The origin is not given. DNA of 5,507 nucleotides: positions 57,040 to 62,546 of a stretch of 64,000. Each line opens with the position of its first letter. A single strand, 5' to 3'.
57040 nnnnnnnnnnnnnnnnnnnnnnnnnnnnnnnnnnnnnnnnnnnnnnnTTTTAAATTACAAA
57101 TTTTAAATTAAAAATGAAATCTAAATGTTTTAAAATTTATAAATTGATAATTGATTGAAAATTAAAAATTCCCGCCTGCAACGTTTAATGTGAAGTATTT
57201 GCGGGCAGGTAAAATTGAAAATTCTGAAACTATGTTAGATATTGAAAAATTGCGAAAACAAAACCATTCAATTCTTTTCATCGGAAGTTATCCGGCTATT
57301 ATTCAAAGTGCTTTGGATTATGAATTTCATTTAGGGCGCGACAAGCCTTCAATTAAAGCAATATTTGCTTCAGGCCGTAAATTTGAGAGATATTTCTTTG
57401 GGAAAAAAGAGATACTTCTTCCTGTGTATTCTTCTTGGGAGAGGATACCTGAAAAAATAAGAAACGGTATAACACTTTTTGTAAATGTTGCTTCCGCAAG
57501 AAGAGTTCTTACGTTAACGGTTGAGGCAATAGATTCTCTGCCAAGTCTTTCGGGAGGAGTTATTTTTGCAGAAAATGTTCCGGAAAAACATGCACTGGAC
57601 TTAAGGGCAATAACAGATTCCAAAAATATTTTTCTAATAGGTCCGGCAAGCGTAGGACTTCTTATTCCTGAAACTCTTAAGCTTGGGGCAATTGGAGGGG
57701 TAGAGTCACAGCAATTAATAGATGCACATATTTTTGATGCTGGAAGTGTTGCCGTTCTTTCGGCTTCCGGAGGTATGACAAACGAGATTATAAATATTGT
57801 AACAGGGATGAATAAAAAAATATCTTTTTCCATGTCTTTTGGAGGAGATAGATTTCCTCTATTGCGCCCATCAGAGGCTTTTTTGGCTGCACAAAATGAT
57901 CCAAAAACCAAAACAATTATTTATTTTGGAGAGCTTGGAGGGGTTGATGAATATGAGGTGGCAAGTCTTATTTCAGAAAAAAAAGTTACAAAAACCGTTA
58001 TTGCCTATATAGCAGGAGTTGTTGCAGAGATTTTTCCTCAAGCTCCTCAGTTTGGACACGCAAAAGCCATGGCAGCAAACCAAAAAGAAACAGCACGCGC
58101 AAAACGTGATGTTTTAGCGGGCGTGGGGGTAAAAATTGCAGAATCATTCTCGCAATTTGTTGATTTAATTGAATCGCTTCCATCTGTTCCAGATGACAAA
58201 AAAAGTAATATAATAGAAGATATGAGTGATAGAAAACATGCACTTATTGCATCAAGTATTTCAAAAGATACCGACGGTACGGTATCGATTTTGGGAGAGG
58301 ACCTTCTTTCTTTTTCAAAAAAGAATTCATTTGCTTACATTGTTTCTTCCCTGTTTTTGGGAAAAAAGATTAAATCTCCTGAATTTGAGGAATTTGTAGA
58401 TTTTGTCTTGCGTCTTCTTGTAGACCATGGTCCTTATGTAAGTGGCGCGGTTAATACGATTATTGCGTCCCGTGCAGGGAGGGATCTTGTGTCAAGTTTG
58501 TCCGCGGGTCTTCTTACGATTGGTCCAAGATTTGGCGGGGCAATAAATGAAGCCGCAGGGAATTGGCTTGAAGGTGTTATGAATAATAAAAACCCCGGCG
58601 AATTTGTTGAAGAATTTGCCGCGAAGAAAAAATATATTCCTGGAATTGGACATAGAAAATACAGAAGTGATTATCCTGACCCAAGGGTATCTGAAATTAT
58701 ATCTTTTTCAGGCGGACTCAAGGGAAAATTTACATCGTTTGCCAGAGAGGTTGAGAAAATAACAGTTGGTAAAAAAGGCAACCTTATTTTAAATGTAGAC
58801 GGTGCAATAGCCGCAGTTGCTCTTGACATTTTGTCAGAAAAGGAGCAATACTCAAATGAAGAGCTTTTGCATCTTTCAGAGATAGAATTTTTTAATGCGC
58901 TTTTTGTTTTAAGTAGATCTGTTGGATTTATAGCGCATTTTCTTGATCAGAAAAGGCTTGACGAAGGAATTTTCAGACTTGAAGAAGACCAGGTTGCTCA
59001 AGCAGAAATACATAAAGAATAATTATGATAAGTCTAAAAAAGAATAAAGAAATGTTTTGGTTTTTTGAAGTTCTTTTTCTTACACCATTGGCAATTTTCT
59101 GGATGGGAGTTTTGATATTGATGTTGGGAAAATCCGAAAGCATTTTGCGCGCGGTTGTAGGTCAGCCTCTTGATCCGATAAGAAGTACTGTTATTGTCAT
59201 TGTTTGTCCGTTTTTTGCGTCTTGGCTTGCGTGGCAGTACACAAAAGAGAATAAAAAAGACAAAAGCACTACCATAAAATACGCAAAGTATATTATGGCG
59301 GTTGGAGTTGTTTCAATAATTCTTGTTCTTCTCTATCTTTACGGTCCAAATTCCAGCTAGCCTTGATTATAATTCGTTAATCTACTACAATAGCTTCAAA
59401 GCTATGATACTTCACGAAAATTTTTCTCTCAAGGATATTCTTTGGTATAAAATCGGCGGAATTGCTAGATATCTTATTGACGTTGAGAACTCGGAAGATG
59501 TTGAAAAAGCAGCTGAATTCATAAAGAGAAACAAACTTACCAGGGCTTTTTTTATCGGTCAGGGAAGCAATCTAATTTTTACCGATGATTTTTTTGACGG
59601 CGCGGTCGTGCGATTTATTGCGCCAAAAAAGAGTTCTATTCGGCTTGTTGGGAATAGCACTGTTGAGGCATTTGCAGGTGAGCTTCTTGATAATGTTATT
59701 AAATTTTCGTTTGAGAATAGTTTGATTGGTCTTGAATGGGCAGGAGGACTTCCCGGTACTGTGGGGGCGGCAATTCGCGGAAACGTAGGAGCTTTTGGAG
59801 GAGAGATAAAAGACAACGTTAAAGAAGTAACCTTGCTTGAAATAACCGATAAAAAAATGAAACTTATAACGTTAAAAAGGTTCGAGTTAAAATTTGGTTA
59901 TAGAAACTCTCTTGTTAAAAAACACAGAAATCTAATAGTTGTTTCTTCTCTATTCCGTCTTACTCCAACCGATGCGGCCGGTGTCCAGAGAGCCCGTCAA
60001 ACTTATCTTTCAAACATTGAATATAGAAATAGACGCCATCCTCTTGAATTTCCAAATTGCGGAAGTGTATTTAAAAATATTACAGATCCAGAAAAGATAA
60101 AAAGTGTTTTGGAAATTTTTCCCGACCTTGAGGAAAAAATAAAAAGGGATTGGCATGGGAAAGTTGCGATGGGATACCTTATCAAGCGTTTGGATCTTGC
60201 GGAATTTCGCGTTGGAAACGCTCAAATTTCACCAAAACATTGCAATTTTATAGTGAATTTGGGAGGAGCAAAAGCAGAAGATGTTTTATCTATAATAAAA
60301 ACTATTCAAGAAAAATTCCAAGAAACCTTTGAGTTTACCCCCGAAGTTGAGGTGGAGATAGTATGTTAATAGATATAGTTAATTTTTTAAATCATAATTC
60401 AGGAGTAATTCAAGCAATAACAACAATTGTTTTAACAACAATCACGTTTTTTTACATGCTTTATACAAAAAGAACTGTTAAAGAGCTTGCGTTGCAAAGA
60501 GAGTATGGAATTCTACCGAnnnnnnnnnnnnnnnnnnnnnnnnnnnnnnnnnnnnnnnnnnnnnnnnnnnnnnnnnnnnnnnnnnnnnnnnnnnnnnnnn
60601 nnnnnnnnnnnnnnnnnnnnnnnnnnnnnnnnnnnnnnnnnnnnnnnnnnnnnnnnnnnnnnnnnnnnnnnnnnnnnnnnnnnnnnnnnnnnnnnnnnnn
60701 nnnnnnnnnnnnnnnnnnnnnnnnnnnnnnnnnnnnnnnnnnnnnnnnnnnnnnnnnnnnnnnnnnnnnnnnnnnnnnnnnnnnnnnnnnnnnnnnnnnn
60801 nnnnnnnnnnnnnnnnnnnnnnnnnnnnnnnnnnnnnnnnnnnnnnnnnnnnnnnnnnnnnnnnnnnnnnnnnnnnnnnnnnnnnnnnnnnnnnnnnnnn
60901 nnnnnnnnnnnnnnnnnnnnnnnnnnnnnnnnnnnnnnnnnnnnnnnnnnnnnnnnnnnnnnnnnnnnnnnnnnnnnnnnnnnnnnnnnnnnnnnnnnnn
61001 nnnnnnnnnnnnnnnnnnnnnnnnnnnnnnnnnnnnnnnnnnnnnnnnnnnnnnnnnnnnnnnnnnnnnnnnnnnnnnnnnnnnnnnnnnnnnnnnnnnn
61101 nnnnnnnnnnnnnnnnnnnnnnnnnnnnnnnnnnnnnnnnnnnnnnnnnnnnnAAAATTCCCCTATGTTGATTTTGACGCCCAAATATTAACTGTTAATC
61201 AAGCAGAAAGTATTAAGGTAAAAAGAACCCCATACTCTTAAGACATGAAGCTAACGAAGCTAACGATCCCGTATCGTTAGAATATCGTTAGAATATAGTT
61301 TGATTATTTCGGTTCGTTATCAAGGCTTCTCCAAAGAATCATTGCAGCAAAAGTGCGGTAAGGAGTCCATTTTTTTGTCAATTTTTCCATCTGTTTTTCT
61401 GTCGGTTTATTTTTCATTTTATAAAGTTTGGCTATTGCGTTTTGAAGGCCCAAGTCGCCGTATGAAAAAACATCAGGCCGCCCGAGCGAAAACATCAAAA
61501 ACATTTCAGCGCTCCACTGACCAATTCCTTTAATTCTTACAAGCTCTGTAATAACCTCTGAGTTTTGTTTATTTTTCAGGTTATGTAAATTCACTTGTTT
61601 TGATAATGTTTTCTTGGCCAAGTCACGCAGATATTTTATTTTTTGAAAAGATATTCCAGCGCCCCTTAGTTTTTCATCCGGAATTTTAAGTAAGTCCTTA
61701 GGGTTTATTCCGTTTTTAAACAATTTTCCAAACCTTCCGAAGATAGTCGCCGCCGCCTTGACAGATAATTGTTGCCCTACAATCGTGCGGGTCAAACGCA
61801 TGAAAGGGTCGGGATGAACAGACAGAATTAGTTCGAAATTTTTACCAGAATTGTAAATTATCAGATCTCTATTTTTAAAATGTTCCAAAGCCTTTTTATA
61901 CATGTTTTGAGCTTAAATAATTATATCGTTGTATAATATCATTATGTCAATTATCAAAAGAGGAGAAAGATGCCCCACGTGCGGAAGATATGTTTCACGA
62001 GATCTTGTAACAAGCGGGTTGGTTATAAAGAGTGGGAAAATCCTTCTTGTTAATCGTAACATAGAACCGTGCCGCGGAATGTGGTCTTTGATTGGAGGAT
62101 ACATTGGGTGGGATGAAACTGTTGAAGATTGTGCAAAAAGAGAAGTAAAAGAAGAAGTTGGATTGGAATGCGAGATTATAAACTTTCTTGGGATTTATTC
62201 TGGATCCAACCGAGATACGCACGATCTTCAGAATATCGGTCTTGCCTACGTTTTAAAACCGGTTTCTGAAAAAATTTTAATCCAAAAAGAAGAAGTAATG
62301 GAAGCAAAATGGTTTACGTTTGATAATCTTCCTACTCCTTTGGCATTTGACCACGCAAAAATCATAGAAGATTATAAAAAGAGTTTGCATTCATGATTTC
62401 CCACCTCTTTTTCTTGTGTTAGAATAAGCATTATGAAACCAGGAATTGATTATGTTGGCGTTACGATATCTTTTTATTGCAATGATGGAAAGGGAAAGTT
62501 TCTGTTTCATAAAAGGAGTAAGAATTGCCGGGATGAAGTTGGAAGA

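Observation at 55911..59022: Two-subunit ATP-citrate lyase (aclB-aclA) directly downstream of fusA, with no other TCA genes in the window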

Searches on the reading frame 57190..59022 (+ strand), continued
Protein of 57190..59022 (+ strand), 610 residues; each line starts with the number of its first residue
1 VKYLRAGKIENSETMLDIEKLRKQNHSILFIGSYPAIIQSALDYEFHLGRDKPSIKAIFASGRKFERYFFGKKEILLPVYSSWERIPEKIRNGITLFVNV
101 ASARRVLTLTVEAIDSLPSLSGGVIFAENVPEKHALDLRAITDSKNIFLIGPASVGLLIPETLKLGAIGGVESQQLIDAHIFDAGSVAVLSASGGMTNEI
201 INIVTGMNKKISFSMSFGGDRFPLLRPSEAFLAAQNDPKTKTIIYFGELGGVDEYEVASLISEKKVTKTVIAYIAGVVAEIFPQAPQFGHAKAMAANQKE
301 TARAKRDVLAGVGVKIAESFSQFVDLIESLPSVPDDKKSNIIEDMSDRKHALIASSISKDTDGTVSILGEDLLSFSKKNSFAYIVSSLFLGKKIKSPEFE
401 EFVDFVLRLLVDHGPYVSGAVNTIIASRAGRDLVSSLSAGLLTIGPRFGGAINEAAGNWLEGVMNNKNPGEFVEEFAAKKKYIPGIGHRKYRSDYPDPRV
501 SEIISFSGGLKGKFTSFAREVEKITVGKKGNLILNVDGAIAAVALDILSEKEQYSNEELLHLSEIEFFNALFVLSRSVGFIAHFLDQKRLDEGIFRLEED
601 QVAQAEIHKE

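Call 75: search_protein_families(library=pfam, proteins=[L068:4200-5423:+, L047:3029-4294:-, L062:608-1792:+, L071:11788-12834:+, L064:5751-6854:-, L047:9206-10456:-, L031:17317-18405:-, L025:19832-21328:-, L041:922-2358:+, L036:3328-4542:+], max_evalue=0.0001)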
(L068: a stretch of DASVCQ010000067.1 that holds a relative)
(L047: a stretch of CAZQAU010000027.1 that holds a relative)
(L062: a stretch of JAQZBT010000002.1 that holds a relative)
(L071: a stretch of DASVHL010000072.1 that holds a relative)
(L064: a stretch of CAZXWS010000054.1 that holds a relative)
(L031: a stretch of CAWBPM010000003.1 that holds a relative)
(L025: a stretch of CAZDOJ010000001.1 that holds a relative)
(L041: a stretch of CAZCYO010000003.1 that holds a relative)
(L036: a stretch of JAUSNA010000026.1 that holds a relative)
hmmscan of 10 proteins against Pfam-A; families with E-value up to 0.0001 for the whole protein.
L068:4200-5423:+ (407 aa): 2 families
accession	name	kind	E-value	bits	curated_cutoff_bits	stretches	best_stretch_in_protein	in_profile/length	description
PF05977.19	MFS_3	-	2.2e-47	162.1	27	1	4-399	2-400/524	Transmembrane secretion effector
PF07690.21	MFS_1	-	4.9e-42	144.5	33.4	2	18-355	2-343/347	Major Facilitator Superfamily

L047:3029-4294:- (421 aa): 0 families

L062:608-1792:+ (394 aa): 1 family
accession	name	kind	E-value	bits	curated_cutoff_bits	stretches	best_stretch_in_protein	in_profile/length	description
PF01757.29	Acyl_transf_3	-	1.4e-25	90.4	31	1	32-358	2-323/326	Acyltransferase domain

L071:11788-12834:+ (348 aa): 1 family
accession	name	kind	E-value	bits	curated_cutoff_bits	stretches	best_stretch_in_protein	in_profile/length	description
PF01757.29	Acyl_transf_3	-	1.2e-32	113.8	31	1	9-335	2-318/326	Acyltransferase domain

L064:5751-6854:- (367 aa): 1 family
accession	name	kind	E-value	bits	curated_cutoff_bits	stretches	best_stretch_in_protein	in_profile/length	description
PF01594.21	AI-2E_transport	-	3.1e-46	158.5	34.3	1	37-355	4-319/327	AI-2E family transporter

L047:9206-10456:- (416 aa): 2 families
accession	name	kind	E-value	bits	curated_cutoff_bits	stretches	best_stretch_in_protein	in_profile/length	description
PF07158.17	MatC_N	-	6.3e-40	137.1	23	1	7-152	5-149/149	Dicarboxylate carrier protein MatC N-terminus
PF03600.22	CitMHS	-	9.1e-27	94.5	31.9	1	21-363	4-336/336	Citrate transporter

L031:17317-18405:- (362 aa): 1 family
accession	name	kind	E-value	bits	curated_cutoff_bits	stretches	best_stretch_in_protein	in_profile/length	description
PF00953.26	Glycos_transf_4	-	1.2e-19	71.3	27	1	82-254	2-159/160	Glycosyl transferase family 4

L025:19832-21328:- (498 aa): 2 families
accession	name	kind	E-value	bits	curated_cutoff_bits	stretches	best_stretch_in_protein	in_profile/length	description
PF02366.24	PMT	-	1.7e-06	28.2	22.7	1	71-238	74-240/245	Dolichyl-phosphate-mannose-protein mannosyltransferase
PF13231.12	PMT_2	-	6.4e-06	26.9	26.1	1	71-221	13-154/160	Dolichyl-phosphate-mannose-protein mannosyltransferase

L041:922-2358:+ (478 aa): 0 families

L036:3328-4542:+ (404 aa): 0 families

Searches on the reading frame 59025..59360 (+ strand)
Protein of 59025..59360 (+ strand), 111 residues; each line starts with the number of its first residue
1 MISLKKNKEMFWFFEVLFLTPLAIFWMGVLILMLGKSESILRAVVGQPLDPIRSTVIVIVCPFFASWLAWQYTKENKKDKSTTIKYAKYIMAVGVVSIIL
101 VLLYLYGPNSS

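Call 29: search_protein_families(library=pfam, proteins=[window:59025-59360:+], max_evalue=0.001)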
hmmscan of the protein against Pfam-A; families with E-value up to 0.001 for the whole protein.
window:59025-59360:+ (111 aa): 0 families

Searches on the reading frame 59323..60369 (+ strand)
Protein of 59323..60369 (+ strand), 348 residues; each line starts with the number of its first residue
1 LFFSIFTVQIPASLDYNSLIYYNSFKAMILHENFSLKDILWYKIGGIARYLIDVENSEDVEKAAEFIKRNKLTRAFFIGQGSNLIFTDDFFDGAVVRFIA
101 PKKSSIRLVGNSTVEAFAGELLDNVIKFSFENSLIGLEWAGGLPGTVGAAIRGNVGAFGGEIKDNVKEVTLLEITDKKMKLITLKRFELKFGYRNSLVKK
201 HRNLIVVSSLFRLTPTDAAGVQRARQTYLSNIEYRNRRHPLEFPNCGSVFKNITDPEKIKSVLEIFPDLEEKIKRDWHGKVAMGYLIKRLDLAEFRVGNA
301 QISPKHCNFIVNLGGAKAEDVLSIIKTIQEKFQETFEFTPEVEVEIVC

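Call 29: search_protein_families(library=pfam, proteins=[window:59323-60369:+], max_evalue=0.001)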
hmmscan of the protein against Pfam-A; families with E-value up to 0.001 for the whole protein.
window:59323-60369:+ (348 aa): 2 families
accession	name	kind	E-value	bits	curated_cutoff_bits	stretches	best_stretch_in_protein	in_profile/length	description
PF02873.21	MurB_C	-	2.4e-24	85.8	27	1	228-347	6-99/99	UDP-N-acetylenolpyruvoylglucosamine reductase, C-terminal domain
PF01565.28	FAD_binding_4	-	3.6e-11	43.3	26.4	1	50-173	3-130/139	FAD binding domain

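Call 32: search_protein_families(library=ncbifam, proteins=[window:59323-60369:+], max_evalue=1e-10)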
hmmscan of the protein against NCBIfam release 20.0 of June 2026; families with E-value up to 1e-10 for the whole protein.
window:59323-60369:+ (348 aa): 7 families
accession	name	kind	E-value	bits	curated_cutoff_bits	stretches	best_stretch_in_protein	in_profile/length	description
NF010480.0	PRK13905.1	equivalog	4.5e-66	222.7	259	1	29-347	15-298/303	UDP-N-acetylmuramate dehydrogenase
TIGR00179.1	murB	equivalog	5.2e-54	183.5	144.5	1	42-347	7-289/290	UDP-N-acetylmuramate dehydrogenase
NF000755.0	PRK00046.1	equivalog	1e-45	155.9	277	1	30-347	4-335/343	UDP-N-acetylmuramate dehydrogenase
NF010478.0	PRK13903.1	equivalog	6.2e-40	137.2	231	1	25-219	10-199/362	UDP-N-acetylmuramate dehydrogenase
NF011245.0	PRK14651.1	equivalog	5.8e-27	94.6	224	2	281-337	205-261/273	UDP-N-acetylmuramate dehydrogenase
NF010479.0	PRK13904.1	equivalog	3.9e-20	72.4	273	0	122-252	78-188/258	UDP-N-acetylmuramate dehydrogenase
NF011242.0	PRK14648.1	equivalog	7.6e-18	64.8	426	0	29-169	11-152/354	UDP-N-acetylmuramate dehydrogenase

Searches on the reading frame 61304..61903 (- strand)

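Call 29: search_protein_families(library=pfam, proteins=[window:61304-61903:-], max_evalue=0.001)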
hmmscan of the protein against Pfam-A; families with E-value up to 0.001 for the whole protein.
window:61304-61903:- (199 aa): 1 family
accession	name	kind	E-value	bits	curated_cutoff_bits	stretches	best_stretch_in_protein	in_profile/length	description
PF00730.31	HhH-GPD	-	2.5e-20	73.3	26.2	1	39-181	2-107/108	HhH-GPD superfamily base excision DNA repair protein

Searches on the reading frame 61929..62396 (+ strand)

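Call 48: search_protein_families(library=pfam, proteins=[window:61929-62396:+], max_evalue=0.00001)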
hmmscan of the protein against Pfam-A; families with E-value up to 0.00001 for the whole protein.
window:61929-62396:+ (155 aa): 1 family
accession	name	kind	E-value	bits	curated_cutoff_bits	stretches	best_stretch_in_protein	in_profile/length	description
PF00293.34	NUDIX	-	5.3e-23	81.9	21.1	1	33-148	10-133/134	NUDIX domain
